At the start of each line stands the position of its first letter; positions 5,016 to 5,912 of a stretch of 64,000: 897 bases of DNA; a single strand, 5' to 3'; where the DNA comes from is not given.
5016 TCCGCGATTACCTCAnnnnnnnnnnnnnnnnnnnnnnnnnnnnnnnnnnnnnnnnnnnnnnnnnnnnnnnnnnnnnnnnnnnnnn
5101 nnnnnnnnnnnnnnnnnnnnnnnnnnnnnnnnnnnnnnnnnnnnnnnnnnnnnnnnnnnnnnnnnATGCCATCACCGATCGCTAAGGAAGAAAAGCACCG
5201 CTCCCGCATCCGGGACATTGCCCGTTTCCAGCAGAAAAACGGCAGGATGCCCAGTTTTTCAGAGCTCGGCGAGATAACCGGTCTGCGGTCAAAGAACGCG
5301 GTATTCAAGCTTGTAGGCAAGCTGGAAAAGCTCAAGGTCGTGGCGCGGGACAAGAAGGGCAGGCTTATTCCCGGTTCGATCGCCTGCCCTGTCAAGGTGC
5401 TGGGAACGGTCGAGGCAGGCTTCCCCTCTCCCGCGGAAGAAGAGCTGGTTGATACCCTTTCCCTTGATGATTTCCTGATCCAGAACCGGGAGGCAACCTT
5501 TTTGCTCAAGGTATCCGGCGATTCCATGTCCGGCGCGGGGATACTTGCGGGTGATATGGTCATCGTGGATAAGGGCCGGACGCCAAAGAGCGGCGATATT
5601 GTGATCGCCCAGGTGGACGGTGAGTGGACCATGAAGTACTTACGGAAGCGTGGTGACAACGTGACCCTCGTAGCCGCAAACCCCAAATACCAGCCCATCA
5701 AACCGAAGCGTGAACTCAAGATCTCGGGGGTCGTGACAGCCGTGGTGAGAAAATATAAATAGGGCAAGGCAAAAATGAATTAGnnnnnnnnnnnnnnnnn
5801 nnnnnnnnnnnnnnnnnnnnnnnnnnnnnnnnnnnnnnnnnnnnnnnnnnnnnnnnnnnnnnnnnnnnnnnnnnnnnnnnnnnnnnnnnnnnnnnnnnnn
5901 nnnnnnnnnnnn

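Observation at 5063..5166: Divergent yedK(SRAP)-lexA control region with Cheo-type LexA dyad and a probably leaderless lexA transcript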

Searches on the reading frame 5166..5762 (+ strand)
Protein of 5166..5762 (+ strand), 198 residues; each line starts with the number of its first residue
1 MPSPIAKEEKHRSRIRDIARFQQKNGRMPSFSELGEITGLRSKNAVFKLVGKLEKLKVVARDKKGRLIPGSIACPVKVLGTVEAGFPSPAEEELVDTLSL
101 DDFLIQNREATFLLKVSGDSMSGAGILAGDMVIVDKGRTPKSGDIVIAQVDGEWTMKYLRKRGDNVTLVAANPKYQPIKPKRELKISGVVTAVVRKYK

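Call 6: search_protein_families(library=pfam, proteins=[window:5166-5762:+])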
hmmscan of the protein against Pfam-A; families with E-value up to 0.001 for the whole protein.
window:5166-5762:+ (198 aa): 1 family
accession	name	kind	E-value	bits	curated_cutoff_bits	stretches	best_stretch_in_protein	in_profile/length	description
PF00717.28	Peptidase_S24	-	3.4e-30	104.6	23.3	1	78-190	2-115/116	Peptidase S24-like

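Call 7: search_protein_families(library=ncbifam, proteins=[window:5166-5762:+])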
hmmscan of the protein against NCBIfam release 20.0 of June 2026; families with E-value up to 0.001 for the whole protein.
window:5166-5762:+ (198 aa): 3 families
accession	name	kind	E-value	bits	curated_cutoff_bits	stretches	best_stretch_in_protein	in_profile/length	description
NF007621.2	PRK10276.1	subfamily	6.2e-37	126.2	110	1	83-195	1-115/115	translesion error-prone DNA polymerase V autoproteolytic subunit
TIGR00498.1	lexA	equivalog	1.8e-34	119.1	110.95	1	18-197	15-202/203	transcriptional repressor LexA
NF051876.1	transXXX_HumD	equivalog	9.7e-15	54.7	120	1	85-194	2-115/129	HumD family translesion DNA polymerase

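Call 8: find_homologous_proteins(query=window:5166-5762:+, max_evalue=1e-10)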
Query window:5166-5762:+ (198 aa): 6442 proteins with E <= 1e-10 among 6751 candidates; the best 120 are listed.
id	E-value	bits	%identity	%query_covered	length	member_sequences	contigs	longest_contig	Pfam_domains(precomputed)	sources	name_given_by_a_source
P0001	5.8e-110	383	90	100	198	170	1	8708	PF00717.29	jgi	jgi:SOS regulatory protein LexA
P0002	2.4e-105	368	87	100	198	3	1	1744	PF00717.29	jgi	jgi:repressor LexA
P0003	6.3e-104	364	86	100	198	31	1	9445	PF00717.29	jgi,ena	-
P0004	6.6e-104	364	87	100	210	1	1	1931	PF00717.29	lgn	-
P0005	8.5e-104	363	87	100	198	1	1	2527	PF00717.29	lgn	-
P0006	3.5e-103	361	87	100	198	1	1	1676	PF00717.29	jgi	jgi:repressor LexA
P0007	3.9e-103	361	86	100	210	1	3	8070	PF00717.29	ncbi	-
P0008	3.9e-103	361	87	100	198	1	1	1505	PF00717.29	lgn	-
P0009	5.5e-103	361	86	100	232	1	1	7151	PF00717.29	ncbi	-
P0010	7.4e-103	360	86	100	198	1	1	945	PF00717.29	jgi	jgi:repressor LexA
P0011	9.0e-103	360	87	100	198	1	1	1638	PF00717.29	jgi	jgi:repressor LexA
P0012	9.5e-103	360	87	100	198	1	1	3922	PF00717.29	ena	-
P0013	2.1e-102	359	86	100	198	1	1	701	PF00717.29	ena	-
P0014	2.2e-102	359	86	100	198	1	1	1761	PF00717.29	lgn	-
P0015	3.4e-102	358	86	100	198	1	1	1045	PF00717.29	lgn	-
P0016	3.4e-102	358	86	100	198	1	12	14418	PF00717.29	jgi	jgi:repressor LexA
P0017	9.1e-102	357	85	100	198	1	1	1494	PF00717.29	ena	-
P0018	1.0e-101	356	86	100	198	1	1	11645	PF00717.29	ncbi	-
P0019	1.1e-101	356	88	97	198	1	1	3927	PF00717.29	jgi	-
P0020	1.1e-101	356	88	97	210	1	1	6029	PF00717.29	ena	-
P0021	1.1e-101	356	88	97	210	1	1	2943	PF00717.29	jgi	jgi:SOS regulatory protein LexA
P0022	1.4e-101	356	86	100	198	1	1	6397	PF00717.29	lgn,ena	-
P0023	8.3e-101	353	86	100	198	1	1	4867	PF00717.29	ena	-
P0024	1.2e-100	353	85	100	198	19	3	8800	PF00717.29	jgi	jgi:SOS regulatory protein LexA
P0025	2.1e-100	352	84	98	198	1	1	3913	PF00717.29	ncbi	-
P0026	3.3e-100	352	85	100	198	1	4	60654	PF00717.29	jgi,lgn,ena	-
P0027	3.6e-100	351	85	96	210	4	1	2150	PF00717.29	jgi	jgi:SOS regulatory protein LexA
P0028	4.5e-100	351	85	97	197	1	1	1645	PF00717.29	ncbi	-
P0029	5.7e-100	351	84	98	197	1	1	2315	PF00717.29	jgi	-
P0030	5.9e-100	351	84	96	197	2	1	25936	PF00717.29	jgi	jgi:SOS regulatory protein LexA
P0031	6.1e-100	351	90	88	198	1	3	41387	PF00717.29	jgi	jgi:SOS regulatory protein LexA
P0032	2.0e-99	349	84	97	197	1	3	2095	PF00717.29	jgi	-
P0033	5.3e-99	348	83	97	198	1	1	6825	PF00717.29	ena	-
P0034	5.7e-99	347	86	94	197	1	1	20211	PF00717.29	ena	-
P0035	7.2e-99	347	83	97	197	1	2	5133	PF00717.29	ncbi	-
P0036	1.3e-98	346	84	96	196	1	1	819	PF00717.29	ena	-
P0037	1.4e-98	346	84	98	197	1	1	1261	PF00717.29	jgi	-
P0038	2.0e-98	346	83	100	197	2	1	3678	PF00717.29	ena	-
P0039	2.0e-98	346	85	94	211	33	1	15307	PF00717.29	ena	-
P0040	2.1e-98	346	82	100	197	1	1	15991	PF00717.29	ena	-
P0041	2.1e-98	346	82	100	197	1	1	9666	PF00717.29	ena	-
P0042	2.4e-98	345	82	96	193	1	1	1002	PF00717.29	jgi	jgi:repressor LexA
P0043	3.7e-98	345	84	100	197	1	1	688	PF00717.29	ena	-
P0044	5.4e-98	344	82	100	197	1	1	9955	PF00717.29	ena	-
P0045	7.0e-98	344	84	97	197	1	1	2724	PF00717.29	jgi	jgi:repressor LexA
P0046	7.7e-98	344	82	97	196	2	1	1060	PF00717.29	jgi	jgi:repressor LexA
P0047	9.4e-98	343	80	100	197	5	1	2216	PF00717.29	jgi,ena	-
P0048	1.4e-97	343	83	98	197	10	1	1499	PF00717.29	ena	-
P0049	1.7e-97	343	84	96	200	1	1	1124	PF00717.29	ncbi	-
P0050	2.1e-97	342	81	98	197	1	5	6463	PF00717.29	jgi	jgi:repressor LexA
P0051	2.7e-97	342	80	100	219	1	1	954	PF00717.29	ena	-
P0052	2.9e-97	342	80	100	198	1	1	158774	PF00717.29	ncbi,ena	-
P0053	3.1e-97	342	82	97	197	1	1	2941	PF00717.29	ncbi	-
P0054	3.7e-97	342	83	96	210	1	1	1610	PF00717.29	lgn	-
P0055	3.8e-97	342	83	97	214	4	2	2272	PF00717.29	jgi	jgi:SOS regulatory protein LexA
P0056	4.3e-97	341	82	97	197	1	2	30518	PF00717.29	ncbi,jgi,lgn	ncbi:MAG: transcriptional repressor LexA [Candidatus Sulfobium sp.]|jgi:SOS regulatory protein LexA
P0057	4.5e-97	341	82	96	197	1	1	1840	PF00717.29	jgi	jgi:repressor LexA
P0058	5.6e-97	341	82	96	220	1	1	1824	PF00717.29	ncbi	-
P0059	5.7e-97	341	82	97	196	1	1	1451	PF00717.29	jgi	jgi:repressor LexA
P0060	6.0e-97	341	82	97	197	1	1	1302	PF00717.29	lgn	-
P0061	7.3e-97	341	81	100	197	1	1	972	PF00717.29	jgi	jgi:repressor LexA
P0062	8.7e-97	340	82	96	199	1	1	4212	PF00717.29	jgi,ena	jgi:repressor LexA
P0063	9.0e-97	340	83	96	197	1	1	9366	PF00717.29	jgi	jgi:SOS regulatory protein LexA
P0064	9.2e-97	340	82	98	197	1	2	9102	PF00717.29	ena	-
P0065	1.0e-96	340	83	96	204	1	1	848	PF00717.29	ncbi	-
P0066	1.2e-96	340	80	97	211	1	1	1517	PF00717.29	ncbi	-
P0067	1.3e-96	340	80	98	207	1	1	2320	PF00717.29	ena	-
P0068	1.5e-96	340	81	100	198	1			PF00717.29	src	-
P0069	1.6e-96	340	80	100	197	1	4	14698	PF00717.29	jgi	jgi:repressor LexA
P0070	1.6e-96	339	81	97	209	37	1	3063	PF00717.29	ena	-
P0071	1.6e-96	339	82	97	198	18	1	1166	PF00717.29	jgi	-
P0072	1.7e-96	339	81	98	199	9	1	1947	PF00717.29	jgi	-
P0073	1.8e-96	339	82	97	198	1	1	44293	PF00717.29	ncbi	-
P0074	1.9e-96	339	81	97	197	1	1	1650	PF00717.29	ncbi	-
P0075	2.0e-96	339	82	97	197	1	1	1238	PF00717.29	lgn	-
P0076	2.1e-96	339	82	96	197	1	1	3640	PF00717.29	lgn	-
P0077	2.2e-96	339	83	94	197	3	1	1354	PF00717.29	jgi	jgi:SOS regulatory protein LexA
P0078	2.2e-96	339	84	94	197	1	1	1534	PF00717.29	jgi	jgi:repressor LexA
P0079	2.4e-96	339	80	100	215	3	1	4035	PF00717.29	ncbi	-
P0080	2.6e-96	339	82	96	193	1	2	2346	PF00717.29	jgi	jgi:repressor LexA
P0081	2.9e-96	339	82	96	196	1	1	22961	PF00717.29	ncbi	-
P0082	3.0e-96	339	82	97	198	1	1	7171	PF00717.29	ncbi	-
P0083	3.3e-96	338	82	98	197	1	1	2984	PF00717.29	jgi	jgi:repressor LexA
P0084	3.3e-96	338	80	97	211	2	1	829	PF00717.29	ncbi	-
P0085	3.4e-96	338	80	97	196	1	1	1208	PF00717.29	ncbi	-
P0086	3.5e-96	338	83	96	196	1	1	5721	PF00717.29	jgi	jgi:SOS regulatory protein LexA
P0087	3.8e-96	338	79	97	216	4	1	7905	PF00717.29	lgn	-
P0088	3.8e-96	338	83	96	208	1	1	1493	PF00717.29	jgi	jgi:SOS regulatory protein LexA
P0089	3.8e-96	338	83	96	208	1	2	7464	PF00717.29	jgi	jgi:SOS regulatory protein LexA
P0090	3.9e-96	338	81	97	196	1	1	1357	PF00717.29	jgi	jgi:repressor LexA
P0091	3.9e-96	338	82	97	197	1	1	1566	PF00717.29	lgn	-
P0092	4.0e-96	338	83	96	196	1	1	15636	PF00717.29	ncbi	-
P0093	4.2e-96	338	80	100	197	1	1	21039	PF00717.29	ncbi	-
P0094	4.3e-96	338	81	97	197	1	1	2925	PF00717.29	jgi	jgi:SOS regulatory protein LexA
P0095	4.8e-96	338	82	97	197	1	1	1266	PF00717.29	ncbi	-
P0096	4.9e-96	338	82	97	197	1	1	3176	PF00717.29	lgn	-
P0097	4.9e-96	338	80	97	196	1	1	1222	PF00717.29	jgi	jgi:repressor LexA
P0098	6.1e-96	338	81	100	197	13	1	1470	PF00717.29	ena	-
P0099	6.5e-96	338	79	100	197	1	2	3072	PF00717.29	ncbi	-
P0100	6.7e-96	337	80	100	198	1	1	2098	PF00717.29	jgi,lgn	jgi:repressor LexA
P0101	8.0e-96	337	84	94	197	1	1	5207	PF00717.29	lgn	-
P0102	8.5e-96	337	80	98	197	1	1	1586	PF00717.29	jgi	-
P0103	8.8e-96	337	82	96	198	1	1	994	PF00717.29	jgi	-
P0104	9.4e-96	337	82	96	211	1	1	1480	PF00717.29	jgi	jgi:SOS regulatory protein LexA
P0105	9.6e-96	337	82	97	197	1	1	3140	PF00717.29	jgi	jgi:SOS regulatory protein LexA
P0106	9.7e-96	337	82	97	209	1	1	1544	PF00717.29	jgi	jgi:repressor LexA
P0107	9.8e-96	337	82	96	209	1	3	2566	PF00717.29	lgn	-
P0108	1.0e-95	337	80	97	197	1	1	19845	PF00717.29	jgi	jgi:SOS regulatory protein LexA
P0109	1.1e-95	337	82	97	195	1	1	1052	PF00717.29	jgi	jgi:SOS regulatory protein LexA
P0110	1.1e-95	337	81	97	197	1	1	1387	PF00717.29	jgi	jgi:repressor LexA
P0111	1.1e-95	337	84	94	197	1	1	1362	PF00717.29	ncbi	-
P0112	1.1e-95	337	80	100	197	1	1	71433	PF00717.29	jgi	jgi:SOS regulatory protein LexA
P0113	1.2e-95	337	82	97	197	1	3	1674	PF00717.29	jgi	jgi:repressor LexA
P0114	1.2e-95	337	78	97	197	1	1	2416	PF00717.29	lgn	-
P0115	1.2e-95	337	80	97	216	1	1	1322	PF00717.29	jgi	jgi:SOS regulatory protein LexA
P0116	1.2e-95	337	80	97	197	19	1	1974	PF00717.29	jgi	jgi:SOS regulatory protein LexA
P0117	1.3e-95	337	84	94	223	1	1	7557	PF00717.29,PF01726.23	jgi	jgi:SOS regulatory protein LexA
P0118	1.4e-95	336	82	96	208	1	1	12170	PF00717.29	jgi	jgi:SOS regulatory protein LexA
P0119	1.5e-95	336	82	97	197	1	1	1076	PF00717.29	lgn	-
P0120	1.8e-95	336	80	96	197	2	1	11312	PF00717.29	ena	-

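Call 10: find_related_loci(query=window:5166-5762:+, collection=genome_contigs, flank=6000)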
Query window:5166-5762:+ (198 aa) in genome_contigs; peptide patterns used: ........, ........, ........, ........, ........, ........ (x = any residue, [..] = any of these).
600 stretches matched a pattern (row limit reached: there are more); 530 encode a relative of the query (tblastn E <= 1e-3); the best 80 are kept; 80 distinct loci.
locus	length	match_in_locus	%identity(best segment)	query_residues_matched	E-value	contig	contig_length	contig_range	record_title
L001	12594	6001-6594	94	1-198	7e-121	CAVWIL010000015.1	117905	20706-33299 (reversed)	MAG: Nitrospirota bacterium isolate MFD02199.bin.2.179 genome assembly, contig: contig_82829, whole genome shotgun seque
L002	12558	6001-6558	92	1-186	1e-113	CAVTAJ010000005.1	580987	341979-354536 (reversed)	MAG: Nitrospirota bacterium isolate MFD04651.bin.2.58 genome assembly, contig: contig_1353, whole genome shotgun sequenc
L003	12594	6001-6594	86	1-198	4e-109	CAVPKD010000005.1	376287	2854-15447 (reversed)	MAG: Nitrospirota bacterium isolate MFD10007.bin.2.19 genome assembly, contig: contig_34239, whole genome shotgun sequen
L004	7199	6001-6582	84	5-198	4e-106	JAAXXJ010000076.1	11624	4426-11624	MAG: Nitrospirae bacterium isolate W9_Combined_metabat2_096 W9_Combined_metabat2_096_NODE_3113, whole genome shotgun seq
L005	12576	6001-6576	83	7-198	1e-104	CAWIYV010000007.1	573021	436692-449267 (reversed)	MAG: Nitrospirota bacterium isolate MFD05942.bin.1.431 genome assembly, contig: contig_17682, whole genome shotgun seque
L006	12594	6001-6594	80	1-198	5e-104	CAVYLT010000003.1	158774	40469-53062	MAG: Nitrospirota bacterium isolate MFD01299.bin.2.211 genome assembly, contig: contig_10430, whole genome shotgun seque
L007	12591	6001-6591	80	1-198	8e-103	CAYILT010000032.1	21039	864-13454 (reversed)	MAG TPA_asm: uncultured Nitrospiraceae bacterium isolate ERP119705_co22_392 genome assembly, contig: NODE_2033_length_21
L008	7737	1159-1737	80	6-198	7e-103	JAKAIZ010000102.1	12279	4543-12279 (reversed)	MAG: Nitrospirae bacterium isolate WY3.bin57 NODE_9356_length_12279_cov_1.952765, whole genome shotgun sequence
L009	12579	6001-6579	81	6-198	3e-102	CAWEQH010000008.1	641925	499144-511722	MAG: uncultured Nitrospiraceae bacterium isolate MFD01872.bin.1.109 genome assembly, contig: contig_35153, whole genome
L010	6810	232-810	79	6-198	3e-100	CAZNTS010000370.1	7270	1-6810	MAG TPA_asm: uncultured Nitrospiraceae bacterium isolate SRP140028_co1_416 genome assembly, contig: k141_6525833, whole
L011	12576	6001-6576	80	7-198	1e-99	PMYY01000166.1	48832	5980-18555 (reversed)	MAG: Nitrospiraceae bacterium isolate fen_1308 73.20110800_E2M.9_contig_12310, whole genome shotgun sequence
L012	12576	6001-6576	77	7-198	2e-99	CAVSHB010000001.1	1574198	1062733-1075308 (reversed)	MAG: uncultured Nitrospiraceae bacterium isolate MFD01476.bin.1.136 genome assembly, contig: contig_11828, whole genome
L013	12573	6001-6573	80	8-198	4e-99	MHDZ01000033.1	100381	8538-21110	MAG: Nitrospirae bacterium GWC2_57_13 gwc2_scaffold_206, whole genome shotgun sequence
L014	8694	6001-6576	80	7-198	6e-99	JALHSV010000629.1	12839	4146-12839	MAG: Thermodesulfovibrionales bacterium isolate PFL7 seq_4511601, whole genome shotgun sequence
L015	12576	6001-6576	78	7-198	1e-98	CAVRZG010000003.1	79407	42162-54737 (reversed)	MAG: uncultured Nitrospiraceae bacterium isolate MFD05942.bin.3.50 genome assembly, contig: contig_115105, whole genome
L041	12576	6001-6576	74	7-198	3e-94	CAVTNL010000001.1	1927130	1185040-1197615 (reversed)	MAG: uncultured Nitrospiraceae bacterium isolate MFD04752.bin.2.24 genome assembly, contig: contig_11908, whole genome s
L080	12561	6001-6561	64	12-198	2e-76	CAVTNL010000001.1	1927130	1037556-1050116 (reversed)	MAG: uncultured Nitrospiraceae bacterium isolate MFD04752.bin.2.24 genome assembly, contig: contig_11908, whole genome s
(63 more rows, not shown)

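Call 28: search_solved_structures(query=window:5166-5759:+, max_evalue=0.001, show_alignments=2)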
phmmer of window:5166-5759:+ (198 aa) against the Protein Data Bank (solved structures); distinct sequences matched with E-value up to 0.001: 20.
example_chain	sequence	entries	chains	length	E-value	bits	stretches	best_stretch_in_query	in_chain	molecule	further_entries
8gmt_B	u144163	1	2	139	1.6e-21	80.2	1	81-195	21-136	DNA polymerase V subunit UmuD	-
1umu_A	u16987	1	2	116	3.8e-21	79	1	85-195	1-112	UMUD'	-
1i4v_A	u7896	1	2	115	1.1e-20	77.5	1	86-195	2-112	UMUD' PROTEIN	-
3k2z_A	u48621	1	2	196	4.8e-19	72.1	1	9-196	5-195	LexA repressor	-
7b5g_A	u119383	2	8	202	8e-19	71.4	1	17-195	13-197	LexA repressor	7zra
7ocj_A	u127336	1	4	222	1.1e-18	71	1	17-195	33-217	LexA repressor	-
1jhh_A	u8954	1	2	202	2.1e-18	70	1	17-195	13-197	LEXA REPRESSOR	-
3jso_A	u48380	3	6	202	5.5e-18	68.7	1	17-195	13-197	LexA repressor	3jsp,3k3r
8trg_I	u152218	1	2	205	5.7e-18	68.6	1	17-195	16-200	LexA repressor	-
1ay9_A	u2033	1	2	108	6.4e-18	68.5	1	97-195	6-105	UMUD PROTEIN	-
1jhf_A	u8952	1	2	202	7.7e-18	68.2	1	17-195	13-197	LEXA REPRESSOR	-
8s7g_A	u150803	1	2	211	5.7e-17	65.4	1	18-196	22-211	LexA repressor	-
8gms_A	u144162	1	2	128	1.3e-16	64.3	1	78-195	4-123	LexA repressor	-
6a2q_A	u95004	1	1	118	7.5e-16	61.7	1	85-196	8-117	LexA repressor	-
6a2r_A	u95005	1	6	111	1.2e-15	61.1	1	86-196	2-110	LexA repressor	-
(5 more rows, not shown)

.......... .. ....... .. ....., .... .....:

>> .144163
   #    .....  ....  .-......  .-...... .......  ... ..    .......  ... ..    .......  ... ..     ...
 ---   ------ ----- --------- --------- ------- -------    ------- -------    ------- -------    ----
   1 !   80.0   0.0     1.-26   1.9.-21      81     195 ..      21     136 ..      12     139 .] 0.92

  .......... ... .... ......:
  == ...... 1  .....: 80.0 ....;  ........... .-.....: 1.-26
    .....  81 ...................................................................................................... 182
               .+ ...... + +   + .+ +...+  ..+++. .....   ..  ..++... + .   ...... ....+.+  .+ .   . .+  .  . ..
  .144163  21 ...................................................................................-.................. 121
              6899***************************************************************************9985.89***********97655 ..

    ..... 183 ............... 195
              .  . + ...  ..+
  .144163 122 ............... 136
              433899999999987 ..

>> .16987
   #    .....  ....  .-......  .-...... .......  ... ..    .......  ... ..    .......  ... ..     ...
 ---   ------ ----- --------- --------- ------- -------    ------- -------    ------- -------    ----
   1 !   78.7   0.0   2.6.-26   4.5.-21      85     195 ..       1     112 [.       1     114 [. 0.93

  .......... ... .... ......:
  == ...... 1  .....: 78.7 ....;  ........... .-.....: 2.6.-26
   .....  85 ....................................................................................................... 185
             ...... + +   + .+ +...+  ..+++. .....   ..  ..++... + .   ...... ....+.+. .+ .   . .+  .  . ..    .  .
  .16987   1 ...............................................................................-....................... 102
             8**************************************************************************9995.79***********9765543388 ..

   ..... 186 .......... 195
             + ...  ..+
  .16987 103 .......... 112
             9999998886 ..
